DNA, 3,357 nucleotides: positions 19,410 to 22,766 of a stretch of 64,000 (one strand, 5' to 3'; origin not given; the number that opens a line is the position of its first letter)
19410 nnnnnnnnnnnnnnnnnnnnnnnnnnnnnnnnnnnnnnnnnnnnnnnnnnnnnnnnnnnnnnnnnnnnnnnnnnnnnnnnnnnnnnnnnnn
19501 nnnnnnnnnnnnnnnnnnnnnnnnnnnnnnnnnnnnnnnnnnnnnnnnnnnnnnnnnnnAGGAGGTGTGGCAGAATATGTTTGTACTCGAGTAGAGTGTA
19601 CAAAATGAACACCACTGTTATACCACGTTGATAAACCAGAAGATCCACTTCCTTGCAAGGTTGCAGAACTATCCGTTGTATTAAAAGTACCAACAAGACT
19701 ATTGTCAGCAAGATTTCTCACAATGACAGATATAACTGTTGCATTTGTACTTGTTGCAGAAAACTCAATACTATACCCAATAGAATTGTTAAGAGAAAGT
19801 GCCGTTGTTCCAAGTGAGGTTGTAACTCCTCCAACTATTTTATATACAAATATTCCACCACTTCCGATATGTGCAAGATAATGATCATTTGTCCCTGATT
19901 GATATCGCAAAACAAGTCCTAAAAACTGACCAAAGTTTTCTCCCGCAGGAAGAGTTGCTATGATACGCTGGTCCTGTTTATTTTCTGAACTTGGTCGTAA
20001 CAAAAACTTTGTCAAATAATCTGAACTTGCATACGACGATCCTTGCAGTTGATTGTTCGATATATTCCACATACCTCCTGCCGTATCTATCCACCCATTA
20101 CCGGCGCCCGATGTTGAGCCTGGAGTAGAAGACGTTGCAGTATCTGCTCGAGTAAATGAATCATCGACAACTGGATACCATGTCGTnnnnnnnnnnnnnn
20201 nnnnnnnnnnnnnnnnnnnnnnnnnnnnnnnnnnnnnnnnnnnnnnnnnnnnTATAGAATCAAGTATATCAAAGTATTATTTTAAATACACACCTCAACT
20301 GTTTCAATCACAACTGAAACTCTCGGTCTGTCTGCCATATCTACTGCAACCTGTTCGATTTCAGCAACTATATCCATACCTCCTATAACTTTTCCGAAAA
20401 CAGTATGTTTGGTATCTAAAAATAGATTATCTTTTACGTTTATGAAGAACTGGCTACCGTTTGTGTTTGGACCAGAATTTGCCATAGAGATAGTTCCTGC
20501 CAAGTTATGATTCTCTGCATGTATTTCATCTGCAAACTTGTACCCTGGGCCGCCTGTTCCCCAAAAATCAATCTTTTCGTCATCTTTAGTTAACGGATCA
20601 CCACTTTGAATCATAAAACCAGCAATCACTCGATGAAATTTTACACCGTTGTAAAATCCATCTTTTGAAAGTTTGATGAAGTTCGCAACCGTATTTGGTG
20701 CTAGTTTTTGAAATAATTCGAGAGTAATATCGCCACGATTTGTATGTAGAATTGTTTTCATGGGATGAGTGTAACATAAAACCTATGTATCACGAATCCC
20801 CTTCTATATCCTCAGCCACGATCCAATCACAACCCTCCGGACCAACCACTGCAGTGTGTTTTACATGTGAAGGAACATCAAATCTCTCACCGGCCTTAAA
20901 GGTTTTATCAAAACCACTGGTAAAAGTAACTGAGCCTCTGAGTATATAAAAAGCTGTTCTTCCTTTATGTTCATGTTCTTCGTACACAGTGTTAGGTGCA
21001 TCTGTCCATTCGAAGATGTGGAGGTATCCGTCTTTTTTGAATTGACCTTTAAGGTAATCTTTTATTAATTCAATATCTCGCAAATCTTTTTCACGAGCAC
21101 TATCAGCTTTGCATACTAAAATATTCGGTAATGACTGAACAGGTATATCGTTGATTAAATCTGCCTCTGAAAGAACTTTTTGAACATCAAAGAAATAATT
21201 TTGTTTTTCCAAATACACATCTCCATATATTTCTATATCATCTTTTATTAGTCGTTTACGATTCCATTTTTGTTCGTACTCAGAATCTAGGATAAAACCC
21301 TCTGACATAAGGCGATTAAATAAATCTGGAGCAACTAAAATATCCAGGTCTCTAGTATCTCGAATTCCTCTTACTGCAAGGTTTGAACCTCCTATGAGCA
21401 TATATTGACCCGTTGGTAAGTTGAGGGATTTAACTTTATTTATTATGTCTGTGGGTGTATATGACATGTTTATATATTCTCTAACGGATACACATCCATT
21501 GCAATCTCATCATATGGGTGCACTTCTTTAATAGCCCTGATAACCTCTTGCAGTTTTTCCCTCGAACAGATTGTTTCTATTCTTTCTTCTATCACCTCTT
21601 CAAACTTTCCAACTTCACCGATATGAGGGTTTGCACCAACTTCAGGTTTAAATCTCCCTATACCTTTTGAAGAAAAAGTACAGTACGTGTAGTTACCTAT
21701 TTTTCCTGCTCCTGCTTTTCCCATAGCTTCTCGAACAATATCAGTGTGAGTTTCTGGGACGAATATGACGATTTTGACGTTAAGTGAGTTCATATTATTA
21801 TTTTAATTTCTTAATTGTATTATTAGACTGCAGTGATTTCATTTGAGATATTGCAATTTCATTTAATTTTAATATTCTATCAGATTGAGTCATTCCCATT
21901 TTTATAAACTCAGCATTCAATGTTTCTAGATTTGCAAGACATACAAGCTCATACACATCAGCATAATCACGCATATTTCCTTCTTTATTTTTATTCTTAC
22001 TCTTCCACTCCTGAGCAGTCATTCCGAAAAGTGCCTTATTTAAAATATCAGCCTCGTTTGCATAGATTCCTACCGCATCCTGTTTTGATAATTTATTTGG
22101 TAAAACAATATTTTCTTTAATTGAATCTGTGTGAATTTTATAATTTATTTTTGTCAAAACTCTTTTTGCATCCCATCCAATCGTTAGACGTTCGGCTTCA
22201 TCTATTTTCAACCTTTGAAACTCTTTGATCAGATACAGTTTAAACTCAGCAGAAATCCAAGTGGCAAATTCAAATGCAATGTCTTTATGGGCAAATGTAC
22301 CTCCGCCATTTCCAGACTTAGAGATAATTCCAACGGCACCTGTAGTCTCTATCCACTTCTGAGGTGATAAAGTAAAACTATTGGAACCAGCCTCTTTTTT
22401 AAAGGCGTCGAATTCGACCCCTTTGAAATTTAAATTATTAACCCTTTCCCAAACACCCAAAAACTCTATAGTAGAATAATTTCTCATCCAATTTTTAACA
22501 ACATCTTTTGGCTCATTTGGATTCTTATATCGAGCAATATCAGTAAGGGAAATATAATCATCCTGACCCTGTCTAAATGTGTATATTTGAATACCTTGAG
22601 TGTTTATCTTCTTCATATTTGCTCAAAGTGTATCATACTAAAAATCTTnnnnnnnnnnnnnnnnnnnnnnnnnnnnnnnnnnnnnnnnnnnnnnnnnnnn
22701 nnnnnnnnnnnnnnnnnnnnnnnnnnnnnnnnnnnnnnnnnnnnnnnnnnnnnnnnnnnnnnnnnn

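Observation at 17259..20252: Roughly 1000-aa surface protein combining a canonical C-type lectin domain with Ig-like and FN3 domains and a peptidoglycan-binding anchor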

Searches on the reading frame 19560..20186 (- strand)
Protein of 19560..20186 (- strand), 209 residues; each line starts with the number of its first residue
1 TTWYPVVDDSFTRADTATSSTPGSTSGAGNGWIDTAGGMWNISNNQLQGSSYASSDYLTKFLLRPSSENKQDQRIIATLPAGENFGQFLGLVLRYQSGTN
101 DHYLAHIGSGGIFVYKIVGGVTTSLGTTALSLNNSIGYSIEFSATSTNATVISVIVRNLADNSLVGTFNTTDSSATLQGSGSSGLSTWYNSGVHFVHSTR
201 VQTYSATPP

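Call 14: search_protein_families(library=pfam, proteins=[window:19560-20186:-], max_evalue=10)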
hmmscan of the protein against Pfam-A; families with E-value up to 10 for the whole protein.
window:19560-20186:- (209 aa): 2 families
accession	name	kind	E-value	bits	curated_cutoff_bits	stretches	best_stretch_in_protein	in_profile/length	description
PF10427.14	Ago_hook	-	0.011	16.6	25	1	25-73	90-131/151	Argonaute hook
PF15535.12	Ntox37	-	0.19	12.8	27.8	1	24-45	26-47/78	Bacterial toxin 37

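Call 35: find_homologous_proteins(query=window:19560-20186:-, max_evalue=0.001)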
Query window:19560-20186:-: 270 candidates shared short words with the query, none scored E <= 0.001.

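Call 42: search_protein_representatives(protein=window:19560-20186:-)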
Query: 209 residues. Proteins with E-value up to 0.001 (for the whole library): 228; up to 1e-10: 96; up to 1e-30: 6. The best 150 are listed.
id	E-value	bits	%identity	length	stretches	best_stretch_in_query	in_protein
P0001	3.6e-128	441.4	100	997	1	1-209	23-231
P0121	6.3e-71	254.6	61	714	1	1-208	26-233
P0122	9.6e-70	250.7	60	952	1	1-206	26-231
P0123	2.2e-67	243.0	59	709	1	1-208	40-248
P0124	2.5e-65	236.3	55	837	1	2-208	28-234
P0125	4.8e-43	163.6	44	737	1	2-207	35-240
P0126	5.5e-30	120.9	47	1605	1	6-194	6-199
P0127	2.2e-28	115.7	39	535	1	2-209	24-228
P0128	3.4e-26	108.6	42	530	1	2-194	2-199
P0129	5.9e-26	107.8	37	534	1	3-200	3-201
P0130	1.0e-25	107.0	40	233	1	1-206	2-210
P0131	2.6e-25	105.7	43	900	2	2-204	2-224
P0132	1.1e-24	103.7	39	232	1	2-205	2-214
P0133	2.2e-24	102.7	41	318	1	2-192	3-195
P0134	2.8e-24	102.3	39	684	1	22-187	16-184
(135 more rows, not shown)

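Call 45: search_solved_structures(query=A4, max_evalue=10, show_alignments=0)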
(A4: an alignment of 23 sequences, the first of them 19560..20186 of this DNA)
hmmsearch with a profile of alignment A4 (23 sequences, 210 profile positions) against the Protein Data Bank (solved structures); distinct sequences matched with E-value up to 10: 1.
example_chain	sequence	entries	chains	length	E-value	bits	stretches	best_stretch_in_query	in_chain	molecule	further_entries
7xzc_A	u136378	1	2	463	0.21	14.8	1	111-171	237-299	Fucoidan lyase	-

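Call 46: search_protein_families(library=pfam, alignment_id=A4, max_evalue=1)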
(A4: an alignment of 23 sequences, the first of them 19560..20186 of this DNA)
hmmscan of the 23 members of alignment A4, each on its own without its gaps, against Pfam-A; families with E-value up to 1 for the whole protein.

A. member 1, window:19560-20186:- (209 aa): 2 families
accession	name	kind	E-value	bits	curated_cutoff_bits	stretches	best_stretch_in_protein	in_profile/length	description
PF10427.14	Ago_hook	-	0.011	16.6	25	1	25-73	90-131/151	Argonaute hook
PF15535.12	Ntox37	-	0.19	12.8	27.8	1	24-45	26-47/78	Bacterial toxin 37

B. families by the number of members that match (of 23 scanned): 14 families
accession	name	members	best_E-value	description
PF15535.12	Ntox37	3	0.12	Bacterial toxin 37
PF13648.12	Lipocalin_4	1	0.01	Lipocalin-like domain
PF10427.14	Ago_hook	1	0.011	Argonaute hook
PF00801.26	PKD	1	0.018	PKD domain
PF13715.12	CarbopepD_reg_2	1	0.028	CarboxypepD_reg-like domain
PF13620.12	CarboxypepD_reg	1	0.03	Carboxypeptidase regulatory-like domain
PF16370.11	MetallophosC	1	0.042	C terminal of Calcineurin-like phosphoesterase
PF25593.1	GldD_lipo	1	0.07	Gliding motility lipoprotein GldD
PF23273.1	DUF7076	1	0.089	Domain of unknown function (DUF7076)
PF18517.6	LZ3wCH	1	0.14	Leucine zipper with capping helix domain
PF05202.17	Flp_C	1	0.16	Recombinase Flp protein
PF17618.7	SL4P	1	0.19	Uncharacterized Strongylid L4 protein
PF23001.1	MBTP1_N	1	0.26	Membrane-bound Site-1 Protease Family N-terminal domain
PF18889.6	Beta_helix_3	1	0.31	Beta helix repeat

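Call 54: predict_structure(alignment_id=A4)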
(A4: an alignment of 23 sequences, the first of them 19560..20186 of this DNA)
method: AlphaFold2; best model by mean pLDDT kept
length: 209 residues; sequences in the alignment: 23
mean_pLDDT: 96.3   pTM: 0.92
mean pLDDT of the five models: 96.3, 96.0, 95.6, 94.9, 94.9
residues with pLDDT >= 90: 199; 70-90: 10; 50-70: 0; < 50: 0
segments of 3 or more residues with pLDDT < 50: none
pLDDT, mean of each block of 10 residues (from residue 1): 95 97 96 97 98 95 97 98 94 97 96 98 98 96 96 98 98 96 96 93 91
secondary structure, 60 per line:
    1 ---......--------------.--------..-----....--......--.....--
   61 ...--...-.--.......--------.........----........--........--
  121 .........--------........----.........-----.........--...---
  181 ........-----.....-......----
elements in order: E4-9 E40-43 E46-51 H54-58 E61-63 E73-79 E88-96 E101-108 E111-118 E121-129 E138-145 E150-158 E164-172 E181-188 E194-198 E200-205

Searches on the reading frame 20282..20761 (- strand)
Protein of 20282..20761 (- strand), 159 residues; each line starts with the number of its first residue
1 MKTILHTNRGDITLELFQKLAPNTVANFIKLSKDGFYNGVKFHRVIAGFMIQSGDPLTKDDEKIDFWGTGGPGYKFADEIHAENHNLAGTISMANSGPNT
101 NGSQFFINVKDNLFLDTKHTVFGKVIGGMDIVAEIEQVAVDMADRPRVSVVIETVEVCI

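Call 23: search_protein_families(library=pfam, proteins=[window:20282-20761:-], max_evalue=0.001)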
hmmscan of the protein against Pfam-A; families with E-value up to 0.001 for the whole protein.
window:20282-20761:- (159 aa): 1 family
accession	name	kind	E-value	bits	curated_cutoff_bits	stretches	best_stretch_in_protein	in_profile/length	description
PF00160.26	Pro_isomerase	-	3.9e-52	177.1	21.7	1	5-157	4-159/159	Cyclophilin type peptidyl-prolyl cis-trans isomerase/CLD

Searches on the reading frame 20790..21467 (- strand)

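Call 23: search_protein_families(library=pfam, proteins=[window:20790-21467:-], max_evalue=0.001)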
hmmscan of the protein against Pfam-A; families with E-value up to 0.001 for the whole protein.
window:20790-21467:- (225 aa): 2 families
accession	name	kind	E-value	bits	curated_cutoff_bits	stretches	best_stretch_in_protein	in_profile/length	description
PF07883.17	Cupin_2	-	1.4e-05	25.1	27.2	1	153-206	2-56/70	Cupin domain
PF12973.13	Cupin_7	-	0.00096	19.4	27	0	157-217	41-99/105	ChrR Cupin-like domain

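Call 81: search_protein_families(library=phrogs, proteins=[window:20790-21467:-], max_evalue=0.001)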
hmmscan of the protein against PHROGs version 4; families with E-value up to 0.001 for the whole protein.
window:20790-21467:- (225 aa): 1 family
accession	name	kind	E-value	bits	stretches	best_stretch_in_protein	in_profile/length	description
phrog_12854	-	unknown function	5.2e-10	40.2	1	12-140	14-132/137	-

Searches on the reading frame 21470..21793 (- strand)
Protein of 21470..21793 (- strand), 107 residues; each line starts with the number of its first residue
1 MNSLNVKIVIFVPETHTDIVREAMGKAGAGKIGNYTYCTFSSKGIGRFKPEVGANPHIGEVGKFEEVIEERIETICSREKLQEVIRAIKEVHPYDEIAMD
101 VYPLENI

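Call 23: search_protein_families(library=pfam, proteins=[window:21470-21793:-], max_evalue=0.001)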
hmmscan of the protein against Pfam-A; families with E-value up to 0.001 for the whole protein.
window:21470-21793:- (107 aa): 1 family
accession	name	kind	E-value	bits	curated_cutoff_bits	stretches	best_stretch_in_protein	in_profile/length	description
PF00543.27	P-II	-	0.00098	19.9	25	0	7-91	3-77/102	Nitrogen regulatory protein P-II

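Call 81: search_protein_families(library=phrogs, proteins=[window:21470-21793:-], max_evalue=0.001)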
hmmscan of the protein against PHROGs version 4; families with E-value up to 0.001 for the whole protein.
window:21470-21793:- (107 aa): 0 families

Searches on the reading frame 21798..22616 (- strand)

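Call 23: search_protein_families(library=pfam, proteins=[window:21798-22616:-], max_evalue=0.001)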
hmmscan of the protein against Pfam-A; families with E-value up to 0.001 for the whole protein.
window:21798-22616:- (272 aa): 1 family
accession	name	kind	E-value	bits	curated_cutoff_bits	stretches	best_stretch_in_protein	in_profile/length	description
PF04383.19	KilA-N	-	3.7e-21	75.4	23.8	1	13-137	9-105/107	KilA-N domain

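Call 81: search_protein_families(library=phrogs, proteins=[window:21798-22616:-], max_evalue=0.001)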
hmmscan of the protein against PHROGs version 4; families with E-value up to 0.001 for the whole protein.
window:21798-22616:- (272 aa): 4 families
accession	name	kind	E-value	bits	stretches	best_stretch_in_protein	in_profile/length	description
phrog_2657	-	transcription regulation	8.5e-52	176.9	1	2-272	4-240/243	transcriptional regulator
phrog_129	-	transcription regulation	2e-15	58.4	1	1-143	3-115/273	transcriptional regulator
phrog_32500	-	unknown function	1e-13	52.1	1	7-73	9-73/76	-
phrog_2812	-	unknown function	1.6e-12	48.5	1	13-143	11-111/288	-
